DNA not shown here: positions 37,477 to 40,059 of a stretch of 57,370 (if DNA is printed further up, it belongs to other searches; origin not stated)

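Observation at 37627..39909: Stand-alone NERD-nuclease / SF1-helicase fusion in a sharply AT-rich block: candidate single-gene anti-phage system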

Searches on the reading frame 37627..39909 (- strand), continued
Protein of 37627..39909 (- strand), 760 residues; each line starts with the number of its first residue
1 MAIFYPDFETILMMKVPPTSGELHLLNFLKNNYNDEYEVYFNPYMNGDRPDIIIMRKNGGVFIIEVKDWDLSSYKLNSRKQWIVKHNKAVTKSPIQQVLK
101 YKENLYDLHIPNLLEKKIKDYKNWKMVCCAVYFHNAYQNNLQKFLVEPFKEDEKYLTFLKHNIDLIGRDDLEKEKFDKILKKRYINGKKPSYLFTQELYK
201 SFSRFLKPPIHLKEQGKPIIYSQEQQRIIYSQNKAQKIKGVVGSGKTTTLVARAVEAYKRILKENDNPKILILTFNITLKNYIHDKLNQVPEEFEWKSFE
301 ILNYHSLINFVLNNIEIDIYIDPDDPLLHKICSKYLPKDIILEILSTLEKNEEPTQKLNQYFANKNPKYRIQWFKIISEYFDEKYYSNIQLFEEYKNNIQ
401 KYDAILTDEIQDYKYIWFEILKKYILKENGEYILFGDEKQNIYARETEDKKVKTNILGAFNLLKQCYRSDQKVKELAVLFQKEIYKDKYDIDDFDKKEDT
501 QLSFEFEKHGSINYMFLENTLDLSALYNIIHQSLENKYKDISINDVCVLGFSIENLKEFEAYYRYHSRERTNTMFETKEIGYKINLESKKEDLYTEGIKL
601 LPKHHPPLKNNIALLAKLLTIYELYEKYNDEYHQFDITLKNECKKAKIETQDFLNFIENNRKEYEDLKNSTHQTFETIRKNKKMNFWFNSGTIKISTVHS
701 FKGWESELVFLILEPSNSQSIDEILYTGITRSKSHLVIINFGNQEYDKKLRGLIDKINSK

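Call 38: get_annotated_region(hit=H2, flank=8000)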
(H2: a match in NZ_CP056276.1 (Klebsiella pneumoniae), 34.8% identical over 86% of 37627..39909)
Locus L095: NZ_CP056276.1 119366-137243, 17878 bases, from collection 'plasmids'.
description: Klebsiella pneumoniae strain RHBSTW-00867 plasmid pRHBSTW-00867_2, complete sequence
organism: Klebsiella pneumoniae (NCBI taxid 573)
taxonomy: Bacteria; Pseudomonadota; Gammaproteobacteria; Enterobacterales; Enterobacteriaceae; Klebsiella; Klebsiella pneumoniae
host: -; source: culture,Wastewater effluent sample; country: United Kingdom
typing (MOB-suite, as given by PLSDB): conjugative; replicon IncFIB; relaxase MOBH; mating-pair formation MPF_F
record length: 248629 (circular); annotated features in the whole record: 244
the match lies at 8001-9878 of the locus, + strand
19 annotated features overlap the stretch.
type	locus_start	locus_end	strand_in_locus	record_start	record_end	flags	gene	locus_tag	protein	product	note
CDS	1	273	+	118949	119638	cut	-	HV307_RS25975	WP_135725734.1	YafY family protein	-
CDS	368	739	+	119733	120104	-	-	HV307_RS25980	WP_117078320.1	VOC family protein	-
CDS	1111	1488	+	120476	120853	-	-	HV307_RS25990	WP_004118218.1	transposase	GO:0006313 - DNA transposition [Evidence IEA]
CDS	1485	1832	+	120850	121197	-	tnpB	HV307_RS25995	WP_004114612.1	IS66 family insertion sequence element accessory protein TnpB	-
CDS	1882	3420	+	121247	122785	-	-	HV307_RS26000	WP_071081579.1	IS66 family transposase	-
CDS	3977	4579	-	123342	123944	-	-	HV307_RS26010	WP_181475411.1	TetR/AcrR family transcriptional regulator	GO:0006355 - regulation of DNA-templated transcription [Evidence IEA]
CDS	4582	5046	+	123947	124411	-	-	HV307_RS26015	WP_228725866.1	Mpo1-like protein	-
CDS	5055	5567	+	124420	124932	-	-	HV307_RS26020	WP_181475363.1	GNAT family N-acetyltransferase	-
CDS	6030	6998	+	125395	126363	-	-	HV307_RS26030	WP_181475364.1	IS5 family transposase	-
CDS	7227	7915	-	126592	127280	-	-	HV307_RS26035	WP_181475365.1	IS1-like element IS1N family transposase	GO:0006313 - DNA transposition [Evidence IEA]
CDS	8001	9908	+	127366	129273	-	-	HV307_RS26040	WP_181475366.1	NERD domain-containing protein/DEAD/DEAH box helicase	-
CDS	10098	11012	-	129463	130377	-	-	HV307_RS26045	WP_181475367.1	IS5 family transposase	-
CDS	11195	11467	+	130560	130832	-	hxsD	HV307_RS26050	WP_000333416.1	His-Xaa-Ser system protein HxsD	-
CDS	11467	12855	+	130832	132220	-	hxsB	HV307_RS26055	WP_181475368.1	His-Xaa-Ser system radical SAM maturase HxsB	-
CDS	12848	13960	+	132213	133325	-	hxsC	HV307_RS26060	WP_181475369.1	His-Xaa-Ser system radical SAM maturase HxsC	-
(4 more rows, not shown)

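Call 40: search_solved_structures(query=A1, max_evalue=0.01, show_alignments=0)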
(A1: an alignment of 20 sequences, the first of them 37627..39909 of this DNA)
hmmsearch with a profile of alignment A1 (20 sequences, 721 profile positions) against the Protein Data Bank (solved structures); distinct sequences matched with E-value up to 0.01: 1.
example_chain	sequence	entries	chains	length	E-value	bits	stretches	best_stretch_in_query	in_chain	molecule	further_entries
3u44_A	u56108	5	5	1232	0.0025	19.4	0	353-398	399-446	ATP-dependent helicase/nuclease subunit A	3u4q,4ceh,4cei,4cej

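Call 46: find_encoding_contigs(protein=P0065, flank=10000, max_places=1)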
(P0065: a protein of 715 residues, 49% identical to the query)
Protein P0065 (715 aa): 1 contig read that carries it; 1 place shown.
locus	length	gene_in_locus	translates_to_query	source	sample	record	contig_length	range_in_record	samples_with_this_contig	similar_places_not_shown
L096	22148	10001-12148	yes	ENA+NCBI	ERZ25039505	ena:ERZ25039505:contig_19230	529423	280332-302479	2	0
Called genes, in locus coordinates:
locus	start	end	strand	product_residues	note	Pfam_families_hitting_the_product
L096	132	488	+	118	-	-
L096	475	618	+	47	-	-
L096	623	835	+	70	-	-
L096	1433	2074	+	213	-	PF00145:DNA_methylase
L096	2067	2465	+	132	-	PF00145:DNA_methylase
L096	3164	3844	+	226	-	PF09019:EcoRII-C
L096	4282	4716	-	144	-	-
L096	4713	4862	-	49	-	-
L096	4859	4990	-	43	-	-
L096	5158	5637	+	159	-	-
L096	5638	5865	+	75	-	-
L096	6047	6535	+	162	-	-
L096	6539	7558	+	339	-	-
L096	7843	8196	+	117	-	-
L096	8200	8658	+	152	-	PF08695:Coa1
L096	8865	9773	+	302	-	-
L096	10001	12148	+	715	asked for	PF08378:NERD, PF00580:UvrD-helicase (faint), PF01443:Viral_helicase1 (faint), PF13245:AAA_19 (weak), PF13538:UvrD_C_2 (weak)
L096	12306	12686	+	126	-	-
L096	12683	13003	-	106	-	-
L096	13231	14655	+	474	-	PF05598:DUF772, PF01609:DDE_Tnp_1, PF13751:DDE_Tnp_1_6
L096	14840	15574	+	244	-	PF00753:Lactamase_B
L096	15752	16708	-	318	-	PF01548:DEDD_Tnp_IS110, PF02371:Transposase_20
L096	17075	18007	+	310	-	PF06250:YhcG_C (faint), PF18899:DUF5655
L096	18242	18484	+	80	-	PF05973:Gp49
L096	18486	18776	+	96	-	PF12844:HTH_19, PF13560:HTH_31, PF01381:HTH_3, PF13413:HTH_25 (weak)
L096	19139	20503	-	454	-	PF02771:Acyl-CoA_dh_N, PF02770:Acyl-CoA_dh_M, PF00441:Acyl-CoA_dh_1, PF22924:ACOX_C_alpha1, PF08028:Acyl-CoA_dh_2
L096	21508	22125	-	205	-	PF05430:Methyltransf_30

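Call 47: find_encoding_contigs(protein=P0090, flank=10000, max_places=2)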
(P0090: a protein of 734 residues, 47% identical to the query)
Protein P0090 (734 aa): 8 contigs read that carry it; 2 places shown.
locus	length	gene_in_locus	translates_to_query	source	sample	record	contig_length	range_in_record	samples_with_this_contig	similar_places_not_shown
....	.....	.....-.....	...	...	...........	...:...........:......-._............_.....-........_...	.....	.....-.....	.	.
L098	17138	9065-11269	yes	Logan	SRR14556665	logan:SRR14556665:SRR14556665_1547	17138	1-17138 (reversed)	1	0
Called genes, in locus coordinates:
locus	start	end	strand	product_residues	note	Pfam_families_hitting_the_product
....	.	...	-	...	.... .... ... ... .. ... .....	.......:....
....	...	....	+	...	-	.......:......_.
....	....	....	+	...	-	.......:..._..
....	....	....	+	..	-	-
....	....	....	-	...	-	-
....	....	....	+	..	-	-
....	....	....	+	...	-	-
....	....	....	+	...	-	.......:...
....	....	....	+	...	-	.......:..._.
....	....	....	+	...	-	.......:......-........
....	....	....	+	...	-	-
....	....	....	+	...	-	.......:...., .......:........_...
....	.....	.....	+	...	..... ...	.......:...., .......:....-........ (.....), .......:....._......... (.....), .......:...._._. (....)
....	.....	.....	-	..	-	-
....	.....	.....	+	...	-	-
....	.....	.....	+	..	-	-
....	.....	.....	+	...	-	-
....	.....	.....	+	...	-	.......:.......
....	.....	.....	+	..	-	-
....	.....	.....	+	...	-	-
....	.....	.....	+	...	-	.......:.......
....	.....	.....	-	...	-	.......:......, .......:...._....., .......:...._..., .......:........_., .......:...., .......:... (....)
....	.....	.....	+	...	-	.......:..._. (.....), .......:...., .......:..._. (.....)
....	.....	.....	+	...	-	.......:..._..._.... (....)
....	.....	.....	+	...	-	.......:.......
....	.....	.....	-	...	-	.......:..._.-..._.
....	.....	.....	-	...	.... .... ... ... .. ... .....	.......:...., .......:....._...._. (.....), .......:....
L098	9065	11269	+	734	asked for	PF08378:NERD, PF00580:UvrD-helicase (faint), PF01443:Viral_helicase1 (faint), PF13538:UvrD_C_2 (weak)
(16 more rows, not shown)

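Call 48: find_encoding_contigs(protein=P0023, flank=10000, max_places=1)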
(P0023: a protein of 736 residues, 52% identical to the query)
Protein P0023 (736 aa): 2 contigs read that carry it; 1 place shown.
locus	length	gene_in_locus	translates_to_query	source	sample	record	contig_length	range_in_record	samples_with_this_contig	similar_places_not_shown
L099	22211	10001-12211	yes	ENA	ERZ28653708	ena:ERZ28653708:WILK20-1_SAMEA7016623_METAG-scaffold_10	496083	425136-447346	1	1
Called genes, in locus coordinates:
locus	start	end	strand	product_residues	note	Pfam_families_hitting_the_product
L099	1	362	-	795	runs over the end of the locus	PF07715:Plug, PF14905:OMP_b-brl_3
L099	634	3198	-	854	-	PF11897:DUF3417, PF00343:Phosphorylase, PF28476:GlgP_C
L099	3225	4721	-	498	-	PF03065:Glyco_hydro_57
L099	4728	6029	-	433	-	PF08323:Glyco_transf_5, PF13579:Glyco_trans_4_4, PF20706:GT4-conflict, PF13439:Glyco_transf_4, PF00534:Glycos_transf_1, PF13692:Glyco_trans_1_4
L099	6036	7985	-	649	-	PF12439:GDE_N, PF06202:GDE_C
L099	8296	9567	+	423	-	PF13173:AAA_14, PF13635:DUF4143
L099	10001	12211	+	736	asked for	PF08378:NERD, PF00580:UvrD-helicase (faint), PF13538:UvrD_C_2 (weak)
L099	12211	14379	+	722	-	PF13304:AAA_21, PF13175:AAA_15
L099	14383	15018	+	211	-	-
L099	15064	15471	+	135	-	-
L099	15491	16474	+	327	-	-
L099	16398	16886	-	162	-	-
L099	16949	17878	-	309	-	PF12760:Zn_ribbon_IS1595, PF12762:DDE_Tnp_IS1595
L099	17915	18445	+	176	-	-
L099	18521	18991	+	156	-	-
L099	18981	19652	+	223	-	-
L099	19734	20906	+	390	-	PF13173:AAA_14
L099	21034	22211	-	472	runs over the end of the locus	PF02784:Orn_Arg_deC_N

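Call 50: predict_structure(alignment_id=A1)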
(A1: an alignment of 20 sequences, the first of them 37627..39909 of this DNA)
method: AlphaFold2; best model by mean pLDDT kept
length: 760 residues; sequences in the alignment: 20
mean_pLDDT: 69.3   pTM: 0.39
mean pLDDT of the five models: 69.3, 68.4, 67.9, 66.3, 60.2
residues with pLDDT >= 90: 48; 70-90: 421; 50-70: 138; < 50: 153
segments of 3 or more residues with pLDDT < 50: 45-48, 102-125, 207-244, 437-453, 456-508, 604-606, 681-690
pLDDT, mean of each block of 10 residues (from residue 1): 79 74 91 86 54 76 79 80 78 61 42 39 53 88 84 74 83 88 69 57 49 35 36 28 51 78 86 69 65 76 76 78 79 77 71 66 74 74 83 88 79 66 84 56 36 43 27 36 38 33 40 86 87 86 83 85 84 76 77 73 57 87 87 82 86 89 86 59 40 76 74 72 74 86 83 75
secondary structure, 60 per line:
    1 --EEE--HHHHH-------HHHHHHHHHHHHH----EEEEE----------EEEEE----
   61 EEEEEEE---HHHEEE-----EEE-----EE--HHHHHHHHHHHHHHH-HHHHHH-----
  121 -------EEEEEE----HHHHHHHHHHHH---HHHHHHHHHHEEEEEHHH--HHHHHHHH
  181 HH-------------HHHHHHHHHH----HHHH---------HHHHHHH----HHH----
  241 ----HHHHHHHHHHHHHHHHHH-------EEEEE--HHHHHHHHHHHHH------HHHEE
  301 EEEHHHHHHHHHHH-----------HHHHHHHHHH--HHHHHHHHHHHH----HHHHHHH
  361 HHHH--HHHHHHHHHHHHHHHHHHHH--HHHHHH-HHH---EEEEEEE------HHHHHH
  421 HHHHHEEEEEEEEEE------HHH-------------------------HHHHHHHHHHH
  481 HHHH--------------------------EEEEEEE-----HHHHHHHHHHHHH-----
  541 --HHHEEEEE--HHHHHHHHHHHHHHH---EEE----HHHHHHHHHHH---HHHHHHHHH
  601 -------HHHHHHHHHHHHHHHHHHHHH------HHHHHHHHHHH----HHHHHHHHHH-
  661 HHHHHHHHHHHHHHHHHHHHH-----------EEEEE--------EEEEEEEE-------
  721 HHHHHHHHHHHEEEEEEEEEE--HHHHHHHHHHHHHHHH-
elements in order (helices of 4 or more, strands of 3 or more residues): E3-5 H8-12 H20-32 E37-41 E52-56 E61-67 E74-76 E82-84 H94-108 H110-115 E128-133 H138-149 H153-162 E163-167 H173-182 H196-205 H210-213 H223-229 H245-262 E270-274 H277-289 E299-303 H304-314 H326-335 H338-349 H354-364 H367-386 H389-394 E402-408 H415-425 E426-435 H470-484 E511-517 H523-535 E546-550 H553-567 E571-573 H578-588 H592-600 H608-628 H635-645 H650-659 H661-681 E693-697 E706-713 H721-731 E732-741 H744-759
